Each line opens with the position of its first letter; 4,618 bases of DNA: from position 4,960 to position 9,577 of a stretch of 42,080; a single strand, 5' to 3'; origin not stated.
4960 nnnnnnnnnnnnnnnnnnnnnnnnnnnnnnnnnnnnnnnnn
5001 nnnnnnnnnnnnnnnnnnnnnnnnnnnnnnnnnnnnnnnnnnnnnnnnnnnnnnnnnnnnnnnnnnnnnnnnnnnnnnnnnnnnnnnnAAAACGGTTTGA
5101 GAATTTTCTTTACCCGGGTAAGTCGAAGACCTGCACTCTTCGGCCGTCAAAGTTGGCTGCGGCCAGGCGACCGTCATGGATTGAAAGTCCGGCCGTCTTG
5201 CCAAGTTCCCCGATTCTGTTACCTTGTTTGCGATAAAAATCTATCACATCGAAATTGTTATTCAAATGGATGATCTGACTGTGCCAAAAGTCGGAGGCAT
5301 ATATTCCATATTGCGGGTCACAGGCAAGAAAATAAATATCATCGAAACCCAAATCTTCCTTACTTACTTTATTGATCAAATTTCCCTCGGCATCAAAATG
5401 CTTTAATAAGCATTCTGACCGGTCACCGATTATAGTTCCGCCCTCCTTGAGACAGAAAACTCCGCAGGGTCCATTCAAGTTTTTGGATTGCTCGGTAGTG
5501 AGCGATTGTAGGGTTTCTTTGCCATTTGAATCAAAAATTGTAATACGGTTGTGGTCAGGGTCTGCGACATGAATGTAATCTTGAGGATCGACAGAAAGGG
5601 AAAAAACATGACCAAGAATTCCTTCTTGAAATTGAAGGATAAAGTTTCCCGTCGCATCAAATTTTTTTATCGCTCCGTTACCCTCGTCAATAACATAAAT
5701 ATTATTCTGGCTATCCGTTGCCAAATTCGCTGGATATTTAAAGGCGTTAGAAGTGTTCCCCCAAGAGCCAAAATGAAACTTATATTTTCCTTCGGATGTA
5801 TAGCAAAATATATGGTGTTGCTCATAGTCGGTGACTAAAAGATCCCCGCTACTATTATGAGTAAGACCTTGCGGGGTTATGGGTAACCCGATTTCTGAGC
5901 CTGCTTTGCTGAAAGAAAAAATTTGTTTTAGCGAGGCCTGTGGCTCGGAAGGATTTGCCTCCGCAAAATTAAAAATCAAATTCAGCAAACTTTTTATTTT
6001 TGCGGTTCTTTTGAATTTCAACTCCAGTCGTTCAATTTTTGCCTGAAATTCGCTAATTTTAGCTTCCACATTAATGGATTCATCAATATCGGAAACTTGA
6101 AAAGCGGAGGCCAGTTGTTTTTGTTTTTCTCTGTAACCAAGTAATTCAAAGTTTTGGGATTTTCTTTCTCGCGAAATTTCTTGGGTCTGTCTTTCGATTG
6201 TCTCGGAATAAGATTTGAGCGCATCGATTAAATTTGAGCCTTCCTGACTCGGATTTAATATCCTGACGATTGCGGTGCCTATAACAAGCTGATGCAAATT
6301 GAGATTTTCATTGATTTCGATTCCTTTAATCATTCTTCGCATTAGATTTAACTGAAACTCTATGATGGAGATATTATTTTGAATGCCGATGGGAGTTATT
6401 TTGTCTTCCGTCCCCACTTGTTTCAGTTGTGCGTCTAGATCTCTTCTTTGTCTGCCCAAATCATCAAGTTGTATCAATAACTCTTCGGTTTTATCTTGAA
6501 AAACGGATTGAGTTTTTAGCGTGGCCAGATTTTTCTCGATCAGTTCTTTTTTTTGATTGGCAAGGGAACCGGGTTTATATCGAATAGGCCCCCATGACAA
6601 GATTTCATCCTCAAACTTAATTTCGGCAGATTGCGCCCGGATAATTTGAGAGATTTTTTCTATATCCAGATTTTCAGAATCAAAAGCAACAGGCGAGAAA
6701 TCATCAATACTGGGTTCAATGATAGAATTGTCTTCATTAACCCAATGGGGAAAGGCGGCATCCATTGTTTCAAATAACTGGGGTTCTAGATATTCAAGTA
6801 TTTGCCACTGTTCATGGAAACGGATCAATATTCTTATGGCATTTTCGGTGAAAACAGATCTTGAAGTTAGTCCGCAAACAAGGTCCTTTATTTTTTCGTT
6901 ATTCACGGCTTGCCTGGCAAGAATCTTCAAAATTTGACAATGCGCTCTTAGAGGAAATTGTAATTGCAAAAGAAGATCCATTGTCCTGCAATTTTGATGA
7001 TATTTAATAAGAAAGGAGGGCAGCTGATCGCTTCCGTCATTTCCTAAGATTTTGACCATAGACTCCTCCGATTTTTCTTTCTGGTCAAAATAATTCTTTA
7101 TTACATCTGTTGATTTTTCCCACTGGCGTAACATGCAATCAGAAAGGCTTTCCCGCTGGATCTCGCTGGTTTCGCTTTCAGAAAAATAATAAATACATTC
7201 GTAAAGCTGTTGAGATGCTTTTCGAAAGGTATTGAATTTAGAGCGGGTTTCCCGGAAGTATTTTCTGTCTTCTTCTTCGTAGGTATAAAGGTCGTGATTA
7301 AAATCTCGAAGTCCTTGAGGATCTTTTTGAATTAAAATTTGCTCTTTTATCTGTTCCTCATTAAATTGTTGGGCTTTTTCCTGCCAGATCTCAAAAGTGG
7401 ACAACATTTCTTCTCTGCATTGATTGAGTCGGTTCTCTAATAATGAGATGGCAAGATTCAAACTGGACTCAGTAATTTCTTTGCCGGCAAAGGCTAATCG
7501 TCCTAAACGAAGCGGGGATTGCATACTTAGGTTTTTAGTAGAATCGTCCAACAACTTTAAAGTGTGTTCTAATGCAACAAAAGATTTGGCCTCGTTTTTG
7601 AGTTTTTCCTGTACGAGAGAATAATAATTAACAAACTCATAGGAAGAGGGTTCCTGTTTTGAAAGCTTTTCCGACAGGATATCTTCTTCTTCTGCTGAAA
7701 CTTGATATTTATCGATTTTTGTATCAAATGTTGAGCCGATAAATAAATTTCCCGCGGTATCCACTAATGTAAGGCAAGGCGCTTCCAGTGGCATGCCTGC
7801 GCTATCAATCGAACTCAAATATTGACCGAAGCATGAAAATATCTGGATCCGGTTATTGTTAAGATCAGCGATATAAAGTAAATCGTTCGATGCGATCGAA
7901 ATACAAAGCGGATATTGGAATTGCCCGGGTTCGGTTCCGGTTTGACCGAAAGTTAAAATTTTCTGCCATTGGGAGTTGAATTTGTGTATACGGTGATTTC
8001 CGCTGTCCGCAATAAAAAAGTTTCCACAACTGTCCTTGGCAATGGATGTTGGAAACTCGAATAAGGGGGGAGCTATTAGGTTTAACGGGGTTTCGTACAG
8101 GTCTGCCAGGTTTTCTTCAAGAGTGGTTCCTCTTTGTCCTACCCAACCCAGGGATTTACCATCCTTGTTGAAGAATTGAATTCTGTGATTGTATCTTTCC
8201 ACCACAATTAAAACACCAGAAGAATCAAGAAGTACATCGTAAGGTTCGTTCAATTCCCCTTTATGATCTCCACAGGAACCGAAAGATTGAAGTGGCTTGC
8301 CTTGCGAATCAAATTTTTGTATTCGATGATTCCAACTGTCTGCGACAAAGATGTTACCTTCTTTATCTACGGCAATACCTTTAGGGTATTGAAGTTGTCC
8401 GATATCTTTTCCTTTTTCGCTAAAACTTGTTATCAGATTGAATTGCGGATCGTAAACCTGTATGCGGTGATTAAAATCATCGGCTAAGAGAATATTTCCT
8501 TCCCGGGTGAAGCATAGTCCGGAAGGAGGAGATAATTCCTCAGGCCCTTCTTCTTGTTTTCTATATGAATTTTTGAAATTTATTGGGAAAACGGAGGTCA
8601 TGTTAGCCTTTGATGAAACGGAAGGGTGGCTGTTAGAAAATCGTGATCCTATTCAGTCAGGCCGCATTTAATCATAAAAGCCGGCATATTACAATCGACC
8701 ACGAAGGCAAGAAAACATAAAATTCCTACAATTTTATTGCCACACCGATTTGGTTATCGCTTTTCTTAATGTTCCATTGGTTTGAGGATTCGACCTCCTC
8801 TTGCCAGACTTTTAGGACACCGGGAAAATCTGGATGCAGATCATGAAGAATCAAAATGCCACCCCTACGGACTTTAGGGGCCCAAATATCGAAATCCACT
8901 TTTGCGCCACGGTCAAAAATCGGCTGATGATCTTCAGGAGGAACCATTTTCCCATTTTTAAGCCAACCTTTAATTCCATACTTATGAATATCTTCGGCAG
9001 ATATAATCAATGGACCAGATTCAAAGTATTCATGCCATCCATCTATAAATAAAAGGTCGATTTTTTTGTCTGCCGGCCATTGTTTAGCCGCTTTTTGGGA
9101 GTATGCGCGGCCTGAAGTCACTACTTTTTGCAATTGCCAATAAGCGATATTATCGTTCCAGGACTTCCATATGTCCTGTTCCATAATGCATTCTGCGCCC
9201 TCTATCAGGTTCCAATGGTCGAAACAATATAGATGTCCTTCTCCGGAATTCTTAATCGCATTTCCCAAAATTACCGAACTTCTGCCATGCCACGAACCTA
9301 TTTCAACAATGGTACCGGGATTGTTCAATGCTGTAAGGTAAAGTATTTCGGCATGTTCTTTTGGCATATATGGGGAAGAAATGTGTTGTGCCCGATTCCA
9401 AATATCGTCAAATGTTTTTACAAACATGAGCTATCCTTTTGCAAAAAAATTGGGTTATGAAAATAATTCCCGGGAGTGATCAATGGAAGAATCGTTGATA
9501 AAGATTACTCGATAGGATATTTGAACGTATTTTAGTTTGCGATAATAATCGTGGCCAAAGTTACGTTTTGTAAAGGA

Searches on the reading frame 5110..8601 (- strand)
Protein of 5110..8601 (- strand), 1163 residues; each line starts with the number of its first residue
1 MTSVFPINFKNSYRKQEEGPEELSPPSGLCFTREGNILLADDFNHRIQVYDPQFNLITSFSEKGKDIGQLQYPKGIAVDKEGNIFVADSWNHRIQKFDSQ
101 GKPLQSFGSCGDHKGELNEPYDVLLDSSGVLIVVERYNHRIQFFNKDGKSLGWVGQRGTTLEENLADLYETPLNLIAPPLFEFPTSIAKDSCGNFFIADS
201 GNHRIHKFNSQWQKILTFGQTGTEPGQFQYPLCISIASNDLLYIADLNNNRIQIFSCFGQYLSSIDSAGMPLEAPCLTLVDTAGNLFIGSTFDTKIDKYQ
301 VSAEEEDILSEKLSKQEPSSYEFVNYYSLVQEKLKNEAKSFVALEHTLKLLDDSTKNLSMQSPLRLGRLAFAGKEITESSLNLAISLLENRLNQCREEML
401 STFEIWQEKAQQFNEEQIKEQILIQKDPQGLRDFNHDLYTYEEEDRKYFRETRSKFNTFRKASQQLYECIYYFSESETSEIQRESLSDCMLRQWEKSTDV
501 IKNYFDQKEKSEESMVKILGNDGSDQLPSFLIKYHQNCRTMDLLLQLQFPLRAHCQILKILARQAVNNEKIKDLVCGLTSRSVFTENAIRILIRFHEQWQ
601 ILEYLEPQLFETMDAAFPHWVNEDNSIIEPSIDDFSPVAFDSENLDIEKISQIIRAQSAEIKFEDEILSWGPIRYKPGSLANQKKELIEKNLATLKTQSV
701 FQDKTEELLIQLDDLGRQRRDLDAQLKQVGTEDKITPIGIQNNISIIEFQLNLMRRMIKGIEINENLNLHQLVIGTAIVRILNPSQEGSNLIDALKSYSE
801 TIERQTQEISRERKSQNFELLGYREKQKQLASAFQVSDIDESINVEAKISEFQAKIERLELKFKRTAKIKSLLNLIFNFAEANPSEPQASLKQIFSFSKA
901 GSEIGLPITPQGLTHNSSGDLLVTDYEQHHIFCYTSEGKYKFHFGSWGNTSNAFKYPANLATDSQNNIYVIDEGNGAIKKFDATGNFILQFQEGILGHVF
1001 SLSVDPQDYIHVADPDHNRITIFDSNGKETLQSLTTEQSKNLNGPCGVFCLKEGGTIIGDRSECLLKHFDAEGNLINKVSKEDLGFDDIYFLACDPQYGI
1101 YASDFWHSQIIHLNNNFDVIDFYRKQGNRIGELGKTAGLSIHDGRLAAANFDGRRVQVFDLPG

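Call 16: search_protein_families(library=pfam, proteins=[window:5110-8601:-], max_evalue=0.00001)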
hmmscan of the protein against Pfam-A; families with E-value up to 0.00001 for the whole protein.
window:5110-8601:- (1163 aa): 6 families
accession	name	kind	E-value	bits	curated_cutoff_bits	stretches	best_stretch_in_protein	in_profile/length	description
PF01436.27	NHL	-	8.2e-47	155.4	20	1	70-97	1-28/28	NHL repeat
PF17170.10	DUF5128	-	7.1e-10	39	22.9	1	919-991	54-128/321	6-bladed beta-propeller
PF25021.1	TEN_NHL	-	5.4e-09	35.9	27.1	0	69-101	140-170/357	Teneurin NHL domain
PF08450.18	SGL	-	1e-08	35.6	26.3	0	20-105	130-218/246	SMP-30/Gluconolactonase/LRE-like region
PF22701.2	Mala_s_1-like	-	3.2e-07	30.7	27.5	0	958-1055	91-189/195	Mal s 1 allergenic protein-like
PF06739.17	SBBP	-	1.1e-06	28.9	20.5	0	72-87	14-29/38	Beta-propeller repeat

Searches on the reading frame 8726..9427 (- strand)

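Call 16: search_protein_families(library=pfam, proteins=[window:8726-9427:-], max_evalue=0.00001)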
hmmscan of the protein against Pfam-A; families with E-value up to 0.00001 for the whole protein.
window:8726-9427:- (233 aa): 1 family
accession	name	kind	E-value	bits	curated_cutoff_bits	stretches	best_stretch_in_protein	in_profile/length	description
PF13578.12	Methyltransf_24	-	1.2e-19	71.6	26.3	1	41-134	1-80/105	Methyltransferase domain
